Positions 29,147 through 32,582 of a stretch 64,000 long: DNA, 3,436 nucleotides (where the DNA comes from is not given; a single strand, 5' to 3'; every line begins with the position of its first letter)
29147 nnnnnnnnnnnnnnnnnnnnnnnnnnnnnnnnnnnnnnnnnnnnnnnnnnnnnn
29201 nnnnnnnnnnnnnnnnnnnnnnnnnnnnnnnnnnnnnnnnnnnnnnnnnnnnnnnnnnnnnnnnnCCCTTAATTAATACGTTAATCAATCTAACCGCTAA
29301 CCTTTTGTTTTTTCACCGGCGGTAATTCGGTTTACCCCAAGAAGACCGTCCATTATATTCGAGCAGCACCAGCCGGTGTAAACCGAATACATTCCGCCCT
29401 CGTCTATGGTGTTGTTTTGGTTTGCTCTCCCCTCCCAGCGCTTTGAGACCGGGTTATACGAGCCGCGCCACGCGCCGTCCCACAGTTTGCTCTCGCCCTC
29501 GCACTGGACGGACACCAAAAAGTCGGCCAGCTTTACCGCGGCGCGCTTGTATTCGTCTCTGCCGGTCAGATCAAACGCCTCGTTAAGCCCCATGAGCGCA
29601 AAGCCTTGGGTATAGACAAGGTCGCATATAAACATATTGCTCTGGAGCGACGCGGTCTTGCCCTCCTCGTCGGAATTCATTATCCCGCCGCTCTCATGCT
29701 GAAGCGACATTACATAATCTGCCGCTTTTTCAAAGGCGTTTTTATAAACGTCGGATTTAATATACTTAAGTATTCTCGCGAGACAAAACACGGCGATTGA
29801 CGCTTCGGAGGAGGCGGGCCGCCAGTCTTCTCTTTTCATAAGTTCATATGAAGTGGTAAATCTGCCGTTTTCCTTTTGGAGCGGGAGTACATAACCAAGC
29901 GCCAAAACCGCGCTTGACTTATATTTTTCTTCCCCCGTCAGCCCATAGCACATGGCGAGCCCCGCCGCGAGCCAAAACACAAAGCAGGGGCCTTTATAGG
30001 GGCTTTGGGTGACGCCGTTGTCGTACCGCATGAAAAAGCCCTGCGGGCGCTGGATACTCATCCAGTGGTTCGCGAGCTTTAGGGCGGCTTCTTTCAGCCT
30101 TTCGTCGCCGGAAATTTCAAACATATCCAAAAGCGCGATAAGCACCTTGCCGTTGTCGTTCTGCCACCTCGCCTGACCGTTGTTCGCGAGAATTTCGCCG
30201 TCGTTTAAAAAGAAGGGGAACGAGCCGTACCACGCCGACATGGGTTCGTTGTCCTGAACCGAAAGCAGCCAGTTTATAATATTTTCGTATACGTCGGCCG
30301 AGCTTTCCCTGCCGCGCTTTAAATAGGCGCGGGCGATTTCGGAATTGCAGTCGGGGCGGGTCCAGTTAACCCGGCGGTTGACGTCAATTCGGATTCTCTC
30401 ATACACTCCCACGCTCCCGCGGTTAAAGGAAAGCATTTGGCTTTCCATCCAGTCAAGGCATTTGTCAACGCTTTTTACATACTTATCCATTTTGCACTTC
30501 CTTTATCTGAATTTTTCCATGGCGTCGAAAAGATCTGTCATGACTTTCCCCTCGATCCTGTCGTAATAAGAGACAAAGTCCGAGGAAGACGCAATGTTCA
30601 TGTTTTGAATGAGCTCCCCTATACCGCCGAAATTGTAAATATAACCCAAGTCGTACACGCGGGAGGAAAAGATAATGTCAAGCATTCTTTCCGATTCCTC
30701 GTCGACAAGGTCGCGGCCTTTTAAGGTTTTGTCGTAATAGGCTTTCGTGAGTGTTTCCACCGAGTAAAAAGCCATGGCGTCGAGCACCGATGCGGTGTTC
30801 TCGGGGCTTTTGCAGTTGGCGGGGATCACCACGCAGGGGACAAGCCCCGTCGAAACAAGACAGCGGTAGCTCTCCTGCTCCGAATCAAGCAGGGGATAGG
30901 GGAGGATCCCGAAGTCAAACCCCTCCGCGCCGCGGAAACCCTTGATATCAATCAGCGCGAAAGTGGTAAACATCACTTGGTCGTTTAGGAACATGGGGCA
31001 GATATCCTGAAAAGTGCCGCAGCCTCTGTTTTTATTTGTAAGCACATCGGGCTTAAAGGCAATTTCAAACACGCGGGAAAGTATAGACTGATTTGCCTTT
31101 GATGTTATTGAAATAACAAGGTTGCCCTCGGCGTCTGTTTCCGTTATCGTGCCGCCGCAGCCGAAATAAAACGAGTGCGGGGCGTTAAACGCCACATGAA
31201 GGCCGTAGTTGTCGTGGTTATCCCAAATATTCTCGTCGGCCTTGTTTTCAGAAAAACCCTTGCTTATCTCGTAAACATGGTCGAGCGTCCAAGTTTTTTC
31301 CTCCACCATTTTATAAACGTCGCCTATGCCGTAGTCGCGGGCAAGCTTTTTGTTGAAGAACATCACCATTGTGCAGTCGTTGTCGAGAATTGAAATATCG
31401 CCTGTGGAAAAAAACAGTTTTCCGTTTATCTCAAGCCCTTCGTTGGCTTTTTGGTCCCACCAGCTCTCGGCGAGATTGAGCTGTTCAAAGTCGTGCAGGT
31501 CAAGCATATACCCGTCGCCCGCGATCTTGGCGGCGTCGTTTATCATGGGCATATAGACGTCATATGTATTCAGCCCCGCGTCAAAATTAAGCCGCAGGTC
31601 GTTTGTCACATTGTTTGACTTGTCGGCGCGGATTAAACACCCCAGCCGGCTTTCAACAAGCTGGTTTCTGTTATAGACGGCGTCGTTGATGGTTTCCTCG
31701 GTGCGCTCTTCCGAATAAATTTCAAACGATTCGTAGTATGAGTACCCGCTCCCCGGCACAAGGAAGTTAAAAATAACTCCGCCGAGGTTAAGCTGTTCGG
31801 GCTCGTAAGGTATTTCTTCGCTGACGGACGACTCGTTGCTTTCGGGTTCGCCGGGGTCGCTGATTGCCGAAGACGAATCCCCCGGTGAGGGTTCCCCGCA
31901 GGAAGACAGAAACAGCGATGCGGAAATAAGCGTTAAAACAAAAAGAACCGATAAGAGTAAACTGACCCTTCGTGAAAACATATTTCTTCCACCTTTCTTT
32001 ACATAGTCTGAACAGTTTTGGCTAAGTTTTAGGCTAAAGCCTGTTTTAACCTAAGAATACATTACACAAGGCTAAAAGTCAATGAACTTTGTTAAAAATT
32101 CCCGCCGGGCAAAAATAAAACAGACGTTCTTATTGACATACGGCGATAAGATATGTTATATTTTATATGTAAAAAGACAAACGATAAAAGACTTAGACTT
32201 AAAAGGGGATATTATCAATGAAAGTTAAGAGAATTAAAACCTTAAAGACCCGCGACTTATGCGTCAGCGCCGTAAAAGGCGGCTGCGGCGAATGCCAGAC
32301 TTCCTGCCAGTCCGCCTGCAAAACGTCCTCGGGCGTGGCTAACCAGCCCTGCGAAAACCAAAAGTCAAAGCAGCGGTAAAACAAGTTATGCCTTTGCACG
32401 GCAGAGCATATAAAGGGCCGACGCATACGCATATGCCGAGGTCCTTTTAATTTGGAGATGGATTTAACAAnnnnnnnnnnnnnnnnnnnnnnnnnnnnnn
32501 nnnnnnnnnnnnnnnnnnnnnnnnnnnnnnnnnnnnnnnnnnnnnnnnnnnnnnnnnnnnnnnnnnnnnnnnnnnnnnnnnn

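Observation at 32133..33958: Unlisted 53-codon SCIFF ranthipeptide precursor gene upstream of its radical SAM maturase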

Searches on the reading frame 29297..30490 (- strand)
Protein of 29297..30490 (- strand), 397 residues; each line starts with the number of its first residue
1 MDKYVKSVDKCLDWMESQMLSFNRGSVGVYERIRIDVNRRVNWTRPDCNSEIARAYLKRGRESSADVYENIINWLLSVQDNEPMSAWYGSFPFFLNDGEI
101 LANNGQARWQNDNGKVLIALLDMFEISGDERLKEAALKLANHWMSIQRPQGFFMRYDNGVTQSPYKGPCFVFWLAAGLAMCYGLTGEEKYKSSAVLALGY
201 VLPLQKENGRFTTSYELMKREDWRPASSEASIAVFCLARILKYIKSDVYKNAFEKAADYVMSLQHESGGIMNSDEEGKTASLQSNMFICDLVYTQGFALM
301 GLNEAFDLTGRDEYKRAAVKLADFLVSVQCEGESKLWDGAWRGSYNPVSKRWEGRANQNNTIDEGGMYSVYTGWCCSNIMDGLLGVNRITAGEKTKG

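Call 52: search_protein_families(library=pfam, proteins=[window:29297-30490:-], max_evalue=0.001)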
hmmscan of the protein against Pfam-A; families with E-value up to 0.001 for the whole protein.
window:29297-30490:- (397 aa): 6 families
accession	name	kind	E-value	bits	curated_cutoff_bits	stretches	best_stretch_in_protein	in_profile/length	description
PF09492.16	Pec_lyase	-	6.2e-12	45.8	22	0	234-270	45-81/292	Pectic acid lyase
PF07470.19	Glyco_hydro_88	-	7.4e-07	28.9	26.6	0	176-271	36-118/352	Glycosyl Hydrolase Family 88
PF03663.20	Glyco_hydro_76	-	3.2e-05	24.1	25.9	0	234-333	159-259/366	Glycosyl hydrolase family 76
PF07944.18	Beta-AFase-like_GH127_cat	-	6.3e-05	22.6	24.9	0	102-147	111-161/376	Beta-L-arabinofuranosidase, GH127 catalytic domain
PF13243.12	SQHop_cyclase_C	-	0.00017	21.2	26.1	0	220-292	61-131/319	Squalene-hopene cyclase C-terminal domain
PF06917.19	Pectate_lyase_2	-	0.00042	19.6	26.6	0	109-156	401-448/491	Periplasmic pectate lyase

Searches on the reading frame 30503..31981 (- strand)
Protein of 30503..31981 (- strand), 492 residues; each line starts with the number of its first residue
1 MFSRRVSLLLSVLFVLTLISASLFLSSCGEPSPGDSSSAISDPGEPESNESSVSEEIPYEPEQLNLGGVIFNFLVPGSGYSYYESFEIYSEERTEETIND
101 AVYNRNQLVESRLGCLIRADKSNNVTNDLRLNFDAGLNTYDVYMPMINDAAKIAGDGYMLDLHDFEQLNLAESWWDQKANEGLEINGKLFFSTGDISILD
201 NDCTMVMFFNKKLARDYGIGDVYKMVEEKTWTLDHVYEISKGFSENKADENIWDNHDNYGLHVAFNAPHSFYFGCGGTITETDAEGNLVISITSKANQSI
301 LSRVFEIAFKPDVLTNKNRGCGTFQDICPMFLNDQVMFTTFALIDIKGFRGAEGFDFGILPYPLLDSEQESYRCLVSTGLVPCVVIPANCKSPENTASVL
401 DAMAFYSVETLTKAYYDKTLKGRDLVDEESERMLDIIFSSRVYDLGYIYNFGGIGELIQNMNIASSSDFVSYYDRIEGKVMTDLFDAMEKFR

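Call 3: search_protein_families(library=ncbifam, proteins=[window:30503-31981:-], max_evalue=0.01)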
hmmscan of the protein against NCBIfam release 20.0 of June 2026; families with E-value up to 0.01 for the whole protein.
window:30503-31981:- (492 aa): 0 families

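Call 4: search_protein_families(library=pfam, proteins=[window:30503-31981:-], max_evalue=0.01)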
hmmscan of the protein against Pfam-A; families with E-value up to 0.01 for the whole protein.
window:30503-31981:- (492 aa): 1 family
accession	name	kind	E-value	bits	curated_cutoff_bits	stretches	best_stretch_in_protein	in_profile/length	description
PF01547.30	SBP_bac_1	-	0.0067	16.9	26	0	122-232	33-132/307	Bacterial extracellular solute-binding protein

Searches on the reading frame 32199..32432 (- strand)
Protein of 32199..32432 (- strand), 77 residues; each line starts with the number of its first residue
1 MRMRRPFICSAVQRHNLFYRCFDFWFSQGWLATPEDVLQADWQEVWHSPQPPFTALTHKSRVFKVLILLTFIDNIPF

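Call 52: search_protein_families(library=pfam, proteins=[window:32199-32432:-], max_evalue=0.001)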
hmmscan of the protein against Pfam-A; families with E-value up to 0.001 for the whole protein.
window:32199-32432:- (77 aa): 0 families
